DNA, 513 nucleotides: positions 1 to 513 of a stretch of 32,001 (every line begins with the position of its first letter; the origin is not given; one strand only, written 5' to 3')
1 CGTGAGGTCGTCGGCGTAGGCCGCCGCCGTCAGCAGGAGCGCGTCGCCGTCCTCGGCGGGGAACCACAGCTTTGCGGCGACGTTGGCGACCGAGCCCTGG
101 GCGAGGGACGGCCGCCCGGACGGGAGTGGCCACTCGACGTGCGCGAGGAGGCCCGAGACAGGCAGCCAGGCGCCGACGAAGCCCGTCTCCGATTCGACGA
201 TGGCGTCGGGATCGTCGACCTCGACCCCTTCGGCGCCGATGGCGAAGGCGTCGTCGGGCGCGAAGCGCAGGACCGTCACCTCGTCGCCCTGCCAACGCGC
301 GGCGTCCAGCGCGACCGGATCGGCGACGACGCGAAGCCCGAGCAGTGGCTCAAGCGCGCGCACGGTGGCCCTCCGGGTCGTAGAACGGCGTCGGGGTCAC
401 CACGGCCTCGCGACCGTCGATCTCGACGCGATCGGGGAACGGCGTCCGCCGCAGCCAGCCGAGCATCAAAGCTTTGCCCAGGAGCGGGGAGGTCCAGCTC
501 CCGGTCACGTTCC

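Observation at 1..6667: MttB / DMGO-like / SoxA-like / SoxG-like operon: a possible complete betaine-to-glycine demethylation line built around a non-canonical sarcosine oxidase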

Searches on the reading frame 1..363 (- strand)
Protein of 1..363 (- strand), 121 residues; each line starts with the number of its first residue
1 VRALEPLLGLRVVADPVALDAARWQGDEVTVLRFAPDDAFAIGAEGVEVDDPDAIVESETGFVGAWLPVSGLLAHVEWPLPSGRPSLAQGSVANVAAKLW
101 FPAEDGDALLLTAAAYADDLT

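Call 5: search_protein_families(library=pfam, proteins=[window:1-363:-], max_evalue=0.01)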
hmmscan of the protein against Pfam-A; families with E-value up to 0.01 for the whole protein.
window:1-363:- (121 aa): 0 families

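Call 6: search_protein_families(library=ncbifam, proteins=[window:1-363:-], max_evalue=0.01)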
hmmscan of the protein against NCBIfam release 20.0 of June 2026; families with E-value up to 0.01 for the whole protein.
window:1-363:- (121 aa): 0 families

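Call 43: find_homologous_proteins(query=window:1-363:-, max_evalue=0.001)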
Query window:1-363:- (121 aa): 682 proteins with E <= 0.001 among 758 candidates; the best 120 are listed.
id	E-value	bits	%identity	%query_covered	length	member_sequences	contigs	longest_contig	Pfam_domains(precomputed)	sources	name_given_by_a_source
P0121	1.6e-69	249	98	100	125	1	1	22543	-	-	-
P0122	3.2e-64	232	91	100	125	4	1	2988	-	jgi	jgi:hypothetical protein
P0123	4.1e-64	232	91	100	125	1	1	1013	-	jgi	-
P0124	1.6e-63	230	92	100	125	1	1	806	-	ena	-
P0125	8.7e-63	227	89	100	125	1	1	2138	-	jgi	-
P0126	2.4e-62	226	89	99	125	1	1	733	-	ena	-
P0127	1.6e-61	223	89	100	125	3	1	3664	-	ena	-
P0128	3.7e-61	222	87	100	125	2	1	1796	-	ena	-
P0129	6.3e-61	221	87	100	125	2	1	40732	-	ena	-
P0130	6.7e-61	221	87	100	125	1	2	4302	-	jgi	jgi:hypothetical protein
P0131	1.5e-60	220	88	100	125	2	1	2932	-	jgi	jgi:hypothetical protein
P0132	1.6e-57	210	84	88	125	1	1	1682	-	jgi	jgi:hypothetical protein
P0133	2.3e-56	207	82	99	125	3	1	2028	-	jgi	jgi:hypothetical protein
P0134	1.1e-54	201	80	99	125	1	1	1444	-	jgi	jgi:hypothetical protein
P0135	3.0e-53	197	79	99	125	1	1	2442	-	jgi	jgi:hypothetical protein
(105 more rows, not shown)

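Call 44: find_encoding_contigs(protein=P0121, flank=10000, max_places=3)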
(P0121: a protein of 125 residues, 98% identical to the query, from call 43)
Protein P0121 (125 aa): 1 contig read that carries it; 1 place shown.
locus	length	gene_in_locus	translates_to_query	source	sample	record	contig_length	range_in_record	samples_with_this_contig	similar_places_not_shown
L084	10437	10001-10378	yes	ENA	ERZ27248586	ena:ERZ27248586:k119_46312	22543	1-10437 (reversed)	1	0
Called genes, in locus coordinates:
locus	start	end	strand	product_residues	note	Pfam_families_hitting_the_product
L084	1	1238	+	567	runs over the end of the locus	PF03109:ABC1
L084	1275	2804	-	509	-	PF13522:GATase_6, PF13537:GATase_7, PF00733:Asn_synthase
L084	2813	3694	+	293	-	PF09339:HTH_IclR, PF12802:MarR_2 (faint), PF25212:HVO_A0114 (weak), PF01047:MarR (faint), PF01614:IclR_C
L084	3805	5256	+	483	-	PF06253:MTTB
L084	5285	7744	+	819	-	PF01266:DAO, PF16350:FAO_M, PF01571:GCV_T, PF08669:GCV_T_C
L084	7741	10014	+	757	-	PF13510:Fer2_4, PF01571:GCV_T, PF08669:GCV_T_C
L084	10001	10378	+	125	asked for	-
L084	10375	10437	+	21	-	?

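Call 52: predict_structure(alignment_id=A3)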
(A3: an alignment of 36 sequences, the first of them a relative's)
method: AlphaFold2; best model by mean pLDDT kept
length: 125 residues; sequences in the alignment: 36
mean_pLDDT: 81.6   pTM: 0.74
mean pLDDT of the five models: 81.6, 78.5, 69.7, 57.0, 56.2
residues with pLDDT >= 90: 32; 70-90: 74; 50-70: 19; < 50: 0
segments of 3 or more residues with pLDDT < 50: none
pLDDT, mean of each block of 10 residues (from residue 1): 72 67 81 78 79 66 88 87 87 91 89 90 89
secondary structure, 60 per line:
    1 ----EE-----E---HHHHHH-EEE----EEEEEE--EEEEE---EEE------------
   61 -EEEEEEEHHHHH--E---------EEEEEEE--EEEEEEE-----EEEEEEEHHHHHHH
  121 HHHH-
elements in order: H16-21 E23-25 E30-35 E38-42 E46-48 E62-68 H69-73 E86-92 E95-101 E107-113 H114-124

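Call 54: fold_search(model_id=the predicted structure, library=pdb)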
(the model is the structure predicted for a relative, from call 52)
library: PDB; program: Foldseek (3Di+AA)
matches with E <= 10: 280; with E <= 0.001: 0
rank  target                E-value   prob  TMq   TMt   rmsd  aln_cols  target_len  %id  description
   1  2gag_C                1.6e-02  1.00  0.64  0.44   4.8       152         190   17  Heteroteterameric sarcosine: structure of a diflavin metaloenzyme at 1.85 a resolution (released 2006-08-08)
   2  1vrq_C                1.8e-02  1.00  0.64  0.44   5.4       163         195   15  Crystal Structure of Heterotetrameric Sarcosine Oxidase from Corynebacterium sp. U-96 in complex with Folinic Acid (released 2005-07-05)
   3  4pab_B                1.9e-01  0.96  0.56  0.10   8.4       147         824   10  Crystal structure of the precursor form of rat DMGDH complexed with tetrahydrofolate (released 2014-06-18)
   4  5l46_B                2.0e-01  0.90  0.54  0.10   9.6       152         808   14  Crystal structure of human dimethylglycine-dehydrogenase (released 2016-08-17)
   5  4pab_A                2.2e-01  0.95  0.56  0.10   8.4       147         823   10  Crystal structure of the precursor form of rat DMGDH complexed with tetrahydrofolate (released 2014-06-18)
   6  1zhv                  2.5e-01  0.28  0.34  0.32   8.9       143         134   17  X-ray Crystal Structure Protein Atu0741 from Agobacterium tumefaciens. Northeast Structural Genomics Consortium Target A (released 2005-05-10)
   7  4p9s_A                3.4e-01  0.91  0.57  0.10   8.4       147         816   10  Crystal structure of the mature form of rat DMGDH (released 2014-06-18)
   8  1wos                  5.6e-01  0.85  0.58  0.22   6.6       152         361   17  Crystal Structure of T-protein of the Glycine Cleavage System (released 2004-09-07)
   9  1pcz_A                7.0e-01  0.18  0.32  0.25   9.7       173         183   11  STRUCTURE OF TATA-BINDING PROTEIN (released 1997-01-11)
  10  8h5b_B                7.8e-01  0.14  0.30  0.25  10.3       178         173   10  The cryo-EM structure of nuclear transport receptor Kap114p complex with yeast TATA-box binding protein (released 2023-09-20)
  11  5tvf_F                7.8e-01  0.12  0.25  0.13  11.0       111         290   10  Crystal structure of Trypanosoma brucei AdoMetDC/prozyme heterodimer in complex with inhibitor CGP 40215 (released 2017-01-11)
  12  2zho_C                8.2e-01  0.20  0.38  0.33   8.9       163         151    9  Crystal structure of the regulatory subunit of aspartate kinase from Thermus thermophilus (ligand free form) (released 2009-02-17)
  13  1zvp_A                8.7e-01  0.21  0.37  0.36   6.6       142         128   10  Crystal Structure of a Protein of Unknown Function VC0802 from Vibrio cholerae, Possible Transport Protein (released 2005-07-19)
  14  9k3b_U                8.7e-01  0.21  0.37  0.29   8.6       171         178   12  Human RNA Polymerase III de novo transcribing complex 10 overall (TC10-overall) (released 2025-04-16)
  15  1pj6                  9.7e-01  0.51  0.51  0.09   9.0       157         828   12  Crystal structure of dimethylglycine oxidase of Arthrobacter globiformis in complex with folic acid (released 2003-10-07)
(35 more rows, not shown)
